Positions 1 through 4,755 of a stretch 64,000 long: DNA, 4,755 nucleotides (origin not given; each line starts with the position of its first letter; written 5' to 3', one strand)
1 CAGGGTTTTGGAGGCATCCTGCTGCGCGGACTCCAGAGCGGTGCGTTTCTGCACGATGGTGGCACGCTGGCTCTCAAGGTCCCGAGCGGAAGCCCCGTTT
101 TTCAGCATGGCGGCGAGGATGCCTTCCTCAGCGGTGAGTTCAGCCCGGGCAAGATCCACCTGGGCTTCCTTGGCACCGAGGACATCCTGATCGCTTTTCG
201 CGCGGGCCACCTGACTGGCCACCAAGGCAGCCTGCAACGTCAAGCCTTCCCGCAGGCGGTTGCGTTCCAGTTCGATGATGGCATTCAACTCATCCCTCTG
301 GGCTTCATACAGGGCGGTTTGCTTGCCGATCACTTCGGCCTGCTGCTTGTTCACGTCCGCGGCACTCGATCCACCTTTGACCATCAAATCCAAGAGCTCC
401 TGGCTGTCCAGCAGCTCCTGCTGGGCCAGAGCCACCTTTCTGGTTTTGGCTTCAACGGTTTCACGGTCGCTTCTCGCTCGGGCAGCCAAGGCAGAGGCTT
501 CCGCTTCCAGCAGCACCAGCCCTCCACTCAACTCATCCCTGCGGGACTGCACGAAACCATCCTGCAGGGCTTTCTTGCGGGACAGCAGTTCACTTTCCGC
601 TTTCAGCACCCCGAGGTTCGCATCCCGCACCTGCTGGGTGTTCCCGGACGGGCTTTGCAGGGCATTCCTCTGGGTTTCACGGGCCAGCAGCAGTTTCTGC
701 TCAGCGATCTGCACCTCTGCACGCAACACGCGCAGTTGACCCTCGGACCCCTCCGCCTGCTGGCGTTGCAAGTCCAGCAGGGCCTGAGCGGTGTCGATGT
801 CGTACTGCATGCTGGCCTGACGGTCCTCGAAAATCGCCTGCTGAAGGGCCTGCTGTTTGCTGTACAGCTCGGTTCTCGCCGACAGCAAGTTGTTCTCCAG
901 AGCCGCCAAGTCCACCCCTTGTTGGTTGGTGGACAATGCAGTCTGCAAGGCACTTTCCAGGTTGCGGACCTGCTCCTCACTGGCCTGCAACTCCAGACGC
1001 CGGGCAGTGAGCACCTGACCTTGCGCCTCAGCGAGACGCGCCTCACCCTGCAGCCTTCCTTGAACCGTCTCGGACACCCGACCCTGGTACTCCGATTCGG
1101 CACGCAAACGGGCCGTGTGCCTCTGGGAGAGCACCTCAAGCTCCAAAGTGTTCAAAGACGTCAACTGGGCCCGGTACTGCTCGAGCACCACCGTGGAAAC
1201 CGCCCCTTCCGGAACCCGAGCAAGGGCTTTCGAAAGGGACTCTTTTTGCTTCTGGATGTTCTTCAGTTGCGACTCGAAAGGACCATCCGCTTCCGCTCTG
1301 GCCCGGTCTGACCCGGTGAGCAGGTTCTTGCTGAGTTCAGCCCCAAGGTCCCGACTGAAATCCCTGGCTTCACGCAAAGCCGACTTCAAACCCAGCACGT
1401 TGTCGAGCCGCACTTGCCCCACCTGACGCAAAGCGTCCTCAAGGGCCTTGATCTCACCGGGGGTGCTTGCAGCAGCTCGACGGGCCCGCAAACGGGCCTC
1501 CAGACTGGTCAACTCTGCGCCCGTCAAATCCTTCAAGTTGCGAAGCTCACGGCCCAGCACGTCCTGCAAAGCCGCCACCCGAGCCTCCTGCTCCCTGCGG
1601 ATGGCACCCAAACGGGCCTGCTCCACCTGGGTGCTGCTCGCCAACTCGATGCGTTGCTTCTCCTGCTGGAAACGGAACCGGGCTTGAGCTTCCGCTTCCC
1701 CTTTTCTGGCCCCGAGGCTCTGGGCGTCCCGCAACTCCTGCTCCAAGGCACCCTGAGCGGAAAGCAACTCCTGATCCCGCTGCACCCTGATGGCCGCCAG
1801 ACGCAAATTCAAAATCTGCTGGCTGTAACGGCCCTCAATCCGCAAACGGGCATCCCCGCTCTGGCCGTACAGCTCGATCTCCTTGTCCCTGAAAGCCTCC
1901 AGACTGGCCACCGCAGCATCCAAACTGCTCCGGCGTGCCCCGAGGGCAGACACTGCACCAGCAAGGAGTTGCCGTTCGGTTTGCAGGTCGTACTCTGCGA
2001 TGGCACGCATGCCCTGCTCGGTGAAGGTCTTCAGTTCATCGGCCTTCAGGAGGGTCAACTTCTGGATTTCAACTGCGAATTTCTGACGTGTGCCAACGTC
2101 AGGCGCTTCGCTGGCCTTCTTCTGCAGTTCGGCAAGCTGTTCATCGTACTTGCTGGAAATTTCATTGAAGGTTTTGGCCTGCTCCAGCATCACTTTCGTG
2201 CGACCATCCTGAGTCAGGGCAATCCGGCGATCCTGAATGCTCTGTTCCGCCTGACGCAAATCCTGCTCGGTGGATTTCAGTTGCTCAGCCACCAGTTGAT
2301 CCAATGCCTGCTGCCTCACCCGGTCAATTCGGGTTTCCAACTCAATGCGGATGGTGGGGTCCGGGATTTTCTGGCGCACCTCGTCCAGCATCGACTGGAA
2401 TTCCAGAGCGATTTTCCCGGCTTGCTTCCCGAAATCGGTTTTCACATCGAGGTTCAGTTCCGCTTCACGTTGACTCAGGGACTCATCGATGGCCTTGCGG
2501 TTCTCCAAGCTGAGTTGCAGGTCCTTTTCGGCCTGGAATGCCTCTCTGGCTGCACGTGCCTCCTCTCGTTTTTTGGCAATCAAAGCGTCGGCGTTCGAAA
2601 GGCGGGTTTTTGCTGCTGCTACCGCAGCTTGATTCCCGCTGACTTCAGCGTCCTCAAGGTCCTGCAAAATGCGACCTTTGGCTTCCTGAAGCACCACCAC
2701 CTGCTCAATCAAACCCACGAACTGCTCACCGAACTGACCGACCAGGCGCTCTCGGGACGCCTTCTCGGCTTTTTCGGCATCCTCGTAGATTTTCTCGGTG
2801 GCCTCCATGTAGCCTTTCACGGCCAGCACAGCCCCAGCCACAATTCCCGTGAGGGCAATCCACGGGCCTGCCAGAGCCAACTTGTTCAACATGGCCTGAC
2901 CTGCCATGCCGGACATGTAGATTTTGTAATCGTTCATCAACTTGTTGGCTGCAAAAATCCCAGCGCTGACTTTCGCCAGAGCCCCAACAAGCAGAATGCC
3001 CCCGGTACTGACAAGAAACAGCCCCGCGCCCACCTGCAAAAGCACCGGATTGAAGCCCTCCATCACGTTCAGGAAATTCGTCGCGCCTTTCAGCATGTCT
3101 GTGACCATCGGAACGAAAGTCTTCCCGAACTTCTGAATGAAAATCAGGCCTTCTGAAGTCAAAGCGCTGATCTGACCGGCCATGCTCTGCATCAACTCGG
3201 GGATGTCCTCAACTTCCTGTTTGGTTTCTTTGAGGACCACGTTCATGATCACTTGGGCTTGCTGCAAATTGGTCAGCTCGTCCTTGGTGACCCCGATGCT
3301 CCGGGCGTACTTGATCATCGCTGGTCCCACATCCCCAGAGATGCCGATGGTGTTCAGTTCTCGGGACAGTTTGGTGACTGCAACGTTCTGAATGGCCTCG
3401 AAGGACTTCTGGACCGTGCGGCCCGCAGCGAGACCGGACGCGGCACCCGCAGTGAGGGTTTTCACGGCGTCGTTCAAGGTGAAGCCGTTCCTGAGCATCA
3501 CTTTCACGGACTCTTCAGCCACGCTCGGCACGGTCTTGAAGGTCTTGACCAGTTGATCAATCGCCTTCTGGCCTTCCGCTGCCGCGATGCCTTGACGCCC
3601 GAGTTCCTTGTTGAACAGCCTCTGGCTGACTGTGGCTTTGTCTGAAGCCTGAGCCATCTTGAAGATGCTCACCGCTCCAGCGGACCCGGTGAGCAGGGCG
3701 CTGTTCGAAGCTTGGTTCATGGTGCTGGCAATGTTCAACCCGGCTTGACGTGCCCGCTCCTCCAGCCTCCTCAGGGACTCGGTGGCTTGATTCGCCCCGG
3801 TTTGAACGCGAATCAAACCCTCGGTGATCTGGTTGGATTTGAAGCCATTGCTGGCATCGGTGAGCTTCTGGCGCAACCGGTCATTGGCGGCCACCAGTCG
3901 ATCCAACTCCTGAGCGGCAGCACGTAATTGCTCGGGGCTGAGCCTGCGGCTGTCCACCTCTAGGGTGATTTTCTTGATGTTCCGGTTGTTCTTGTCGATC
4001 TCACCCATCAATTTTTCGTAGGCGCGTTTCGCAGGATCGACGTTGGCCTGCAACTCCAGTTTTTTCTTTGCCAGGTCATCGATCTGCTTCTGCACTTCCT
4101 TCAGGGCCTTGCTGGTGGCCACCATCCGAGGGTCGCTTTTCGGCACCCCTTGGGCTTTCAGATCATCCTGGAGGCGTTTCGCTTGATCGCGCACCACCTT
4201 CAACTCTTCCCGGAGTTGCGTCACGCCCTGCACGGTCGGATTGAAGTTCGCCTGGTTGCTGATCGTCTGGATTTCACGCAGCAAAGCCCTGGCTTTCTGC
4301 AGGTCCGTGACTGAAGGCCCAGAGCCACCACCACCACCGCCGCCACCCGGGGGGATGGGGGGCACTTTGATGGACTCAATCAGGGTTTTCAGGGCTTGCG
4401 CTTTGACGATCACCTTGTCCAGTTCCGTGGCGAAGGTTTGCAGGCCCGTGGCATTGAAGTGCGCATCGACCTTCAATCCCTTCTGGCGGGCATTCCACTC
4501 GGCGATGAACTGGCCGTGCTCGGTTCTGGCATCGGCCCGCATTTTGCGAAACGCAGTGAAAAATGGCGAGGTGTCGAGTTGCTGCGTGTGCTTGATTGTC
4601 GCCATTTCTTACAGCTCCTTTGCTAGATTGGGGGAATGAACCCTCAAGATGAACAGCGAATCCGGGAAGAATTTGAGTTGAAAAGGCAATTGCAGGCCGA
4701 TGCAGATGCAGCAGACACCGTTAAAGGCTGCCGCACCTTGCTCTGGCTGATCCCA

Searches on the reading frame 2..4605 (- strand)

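Call 14: search_protein_families(library=pfam, proteins=[window:2-4605:-], max_evalue=0.01)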
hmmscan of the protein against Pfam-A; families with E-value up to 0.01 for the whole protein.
window:2-4605:- (1534 aa): 1 family
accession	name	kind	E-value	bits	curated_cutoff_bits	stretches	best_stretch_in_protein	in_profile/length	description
PF17959.7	EF-hand_14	-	0.0015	19.2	23.7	0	143-179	20-56/90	EF-hand domain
